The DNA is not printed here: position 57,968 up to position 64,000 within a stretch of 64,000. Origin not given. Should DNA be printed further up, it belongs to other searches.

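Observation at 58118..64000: Giant multidomain surface protease: S8 subtilase + PA domain + Fn3-like region + long BspA-type LRR array on a lipoprotein anchor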

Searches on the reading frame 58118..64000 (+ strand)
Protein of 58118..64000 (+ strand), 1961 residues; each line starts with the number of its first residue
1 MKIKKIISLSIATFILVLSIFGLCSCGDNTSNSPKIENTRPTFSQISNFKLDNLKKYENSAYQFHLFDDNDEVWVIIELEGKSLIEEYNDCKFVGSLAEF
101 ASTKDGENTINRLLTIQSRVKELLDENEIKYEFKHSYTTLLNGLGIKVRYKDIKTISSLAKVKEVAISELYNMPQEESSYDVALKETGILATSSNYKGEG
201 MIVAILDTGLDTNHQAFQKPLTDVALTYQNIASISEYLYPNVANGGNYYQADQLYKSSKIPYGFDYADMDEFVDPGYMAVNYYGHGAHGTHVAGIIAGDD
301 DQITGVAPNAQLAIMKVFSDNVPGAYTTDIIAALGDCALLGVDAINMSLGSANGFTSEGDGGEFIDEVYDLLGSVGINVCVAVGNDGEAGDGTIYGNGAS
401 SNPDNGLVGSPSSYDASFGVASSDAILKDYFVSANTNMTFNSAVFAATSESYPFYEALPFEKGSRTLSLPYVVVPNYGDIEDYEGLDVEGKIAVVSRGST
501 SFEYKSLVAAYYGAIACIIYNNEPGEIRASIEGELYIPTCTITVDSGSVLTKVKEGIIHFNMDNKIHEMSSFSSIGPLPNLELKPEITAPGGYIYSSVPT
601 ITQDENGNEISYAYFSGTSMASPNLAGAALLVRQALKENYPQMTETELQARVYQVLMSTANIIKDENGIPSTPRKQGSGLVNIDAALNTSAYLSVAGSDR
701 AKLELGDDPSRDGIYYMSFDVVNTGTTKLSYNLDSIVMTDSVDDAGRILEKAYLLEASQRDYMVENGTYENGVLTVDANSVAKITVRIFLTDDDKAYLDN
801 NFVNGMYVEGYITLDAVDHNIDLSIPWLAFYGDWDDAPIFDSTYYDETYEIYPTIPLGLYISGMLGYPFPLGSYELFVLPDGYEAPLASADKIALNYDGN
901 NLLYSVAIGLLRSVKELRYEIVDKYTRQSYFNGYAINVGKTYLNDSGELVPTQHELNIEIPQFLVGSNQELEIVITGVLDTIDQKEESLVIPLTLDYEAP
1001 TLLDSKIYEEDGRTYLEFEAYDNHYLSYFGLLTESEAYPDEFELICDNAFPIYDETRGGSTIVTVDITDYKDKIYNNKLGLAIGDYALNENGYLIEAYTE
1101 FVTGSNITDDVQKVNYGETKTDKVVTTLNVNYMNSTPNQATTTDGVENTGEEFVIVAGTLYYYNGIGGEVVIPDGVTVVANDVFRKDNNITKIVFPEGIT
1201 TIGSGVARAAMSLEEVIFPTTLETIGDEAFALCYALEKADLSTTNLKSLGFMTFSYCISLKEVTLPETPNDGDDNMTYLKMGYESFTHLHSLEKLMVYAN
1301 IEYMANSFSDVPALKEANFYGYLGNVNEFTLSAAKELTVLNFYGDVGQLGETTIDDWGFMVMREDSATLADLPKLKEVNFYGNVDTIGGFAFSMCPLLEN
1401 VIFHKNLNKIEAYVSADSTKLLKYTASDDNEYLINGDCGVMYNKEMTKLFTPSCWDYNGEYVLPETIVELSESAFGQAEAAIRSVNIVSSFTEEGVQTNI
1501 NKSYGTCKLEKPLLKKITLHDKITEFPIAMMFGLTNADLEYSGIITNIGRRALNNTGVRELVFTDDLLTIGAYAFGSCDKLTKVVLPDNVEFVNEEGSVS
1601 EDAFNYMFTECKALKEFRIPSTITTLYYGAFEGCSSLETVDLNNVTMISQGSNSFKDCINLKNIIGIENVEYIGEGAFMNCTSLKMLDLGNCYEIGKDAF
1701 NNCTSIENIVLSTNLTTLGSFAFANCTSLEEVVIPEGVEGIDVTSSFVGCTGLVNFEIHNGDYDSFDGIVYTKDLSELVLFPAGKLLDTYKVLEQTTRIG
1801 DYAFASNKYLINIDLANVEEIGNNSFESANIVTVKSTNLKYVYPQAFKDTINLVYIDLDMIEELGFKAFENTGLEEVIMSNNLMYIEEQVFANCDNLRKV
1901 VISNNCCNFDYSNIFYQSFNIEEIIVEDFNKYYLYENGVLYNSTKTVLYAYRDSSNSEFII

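Call 3: search_protein_families(library=pfam, proteins=[window:58118-64000:+], max_evalue=0.01)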
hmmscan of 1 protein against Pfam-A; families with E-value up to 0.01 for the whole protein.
window:58118-64000:+ (1961 aa): 7 families
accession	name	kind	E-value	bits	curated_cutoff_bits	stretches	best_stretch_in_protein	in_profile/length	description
PF13306.12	LRR_5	-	4e-86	285.8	27.7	8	1605-1689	27-108/127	BspA type Leucine rich repeat region (6 copies)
PF00082.27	Peptidase_S8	-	6.2e-45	154.2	21.8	1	198-679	1-288/288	Subtilase family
PF13855.12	LRR_8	-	5.4e-16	58.6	27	0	1878-1915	8-45/61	Leucine rich repeat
PF02225.27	PA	-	3.4e-12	46.7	23.9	1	473-548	7-93/95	PA domain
PF06280.18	fn3_5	-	2.2e-09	38.4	27.6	1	716-827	11-111/112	Fn3-like domain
PF12799.13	LRR_4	-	3.7e-05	24.3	27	0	1682-1719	1-40/44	Leucine Rich repeats (2 copies)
PF23952.1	LRR_EndoS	-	0.00098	19.8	27.9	0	1712-1770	41-101/116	Endo-beta-N-acetylglucosaminidase EndoS LRR domain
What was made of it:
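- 58709..60154 (+): Subtilase (S8) catalytic domain, residues 198-679. Codons: Asp207 at 58736-58738, His288 at 58979-58981, oxyanion Asn385 at 59270-59272, Ser619 at 59972-59974. Pfam E 6e-45 (call 3).
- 60188..61429 (+): Three Fn3-like beta-sandwich domains, at roughly residues 691-832 (Pfam fn3_5), 854-963 and 970-1103. Pfam fn3_5 (call 3).
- On Subtilase family S8 (Pfam PF00082): Pfam E 6e-45, 154 bits against a cut-off of 21.8 (call 3).
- On Cell-envelope proteinase / C5a-peptidase type of S8 (ScpA, SpyCEP, PrtP): Pfam fn3_5 at residues 716-827 (call 3).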

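Call 4: search_protein_families(library=ncbifam, proteins=[window:58118-64000:+], max_evalue=0.01)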
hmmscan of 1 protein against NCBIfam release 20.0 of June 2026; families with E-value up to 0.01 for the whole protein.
window:58118-64000:+ (1961 aa): 8 families
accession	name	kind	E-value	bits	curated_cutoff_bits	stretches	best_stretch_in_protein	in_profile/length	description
NF040553.1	SGO_0316_fam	subfamily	4.8e-73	246.6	1400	1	101-845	176-906/1486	SGO_0316/SGO_0317 family LPXTG-anchored serine peptidase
NF047961.1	adhesin_HupY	equivalog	5e-24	84.5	1250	3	1169-1231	190-251/978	leucine-rich repeat adhesin HupY/LrrG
TIGR03921.1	T7SS_mycosin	equivalog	7.8e-20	71.3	278.75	2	285-429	49-188/353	type VII secretion-associated serine protease mycosin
NF038113.1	T9SSA_dep_M36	equivalog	7.3e-08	31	885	1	486-554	466-539/869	T9SS-dependent M36 family metallopeptidase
NF038111.1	rhom_dep_M36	equivalog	3e-07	28.2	1700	1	484-555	533-608/1315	rhombosortase-dependent M36 family metallopeptidase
NF038112.1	myxo_dep_M36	subfamily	7.3e-07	26.7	1500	1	487-562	541-619/1604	myxosortase-dependent M36 family metallopeptidase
NF042956.1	IteS_antiphage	equivalog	8e-05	21.1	900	0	564-641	438-517/747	S8 family anti-phage peptidase IteS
NF049966.1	QH_SP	equivalog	0.00047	19.6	165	1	287-353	41-99/219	subtilisin-like serine protease QhpE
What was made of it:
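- On Cell-envelope proteinase / C5a-peptidase type of S8 (ScpA, SpyCEP, PrtP): NF040553 scores 246.6 bits against a cut-off of 1400 (call 4).
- Closest known: NCBIfam NF040553, the SGO_0316/SGO_0317 family of LPXTG-anchored serine peptidases. Same: It is the best NCBIfam match, covering residues 101-845 (E 5e-73, 246.6 bits; call 4).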
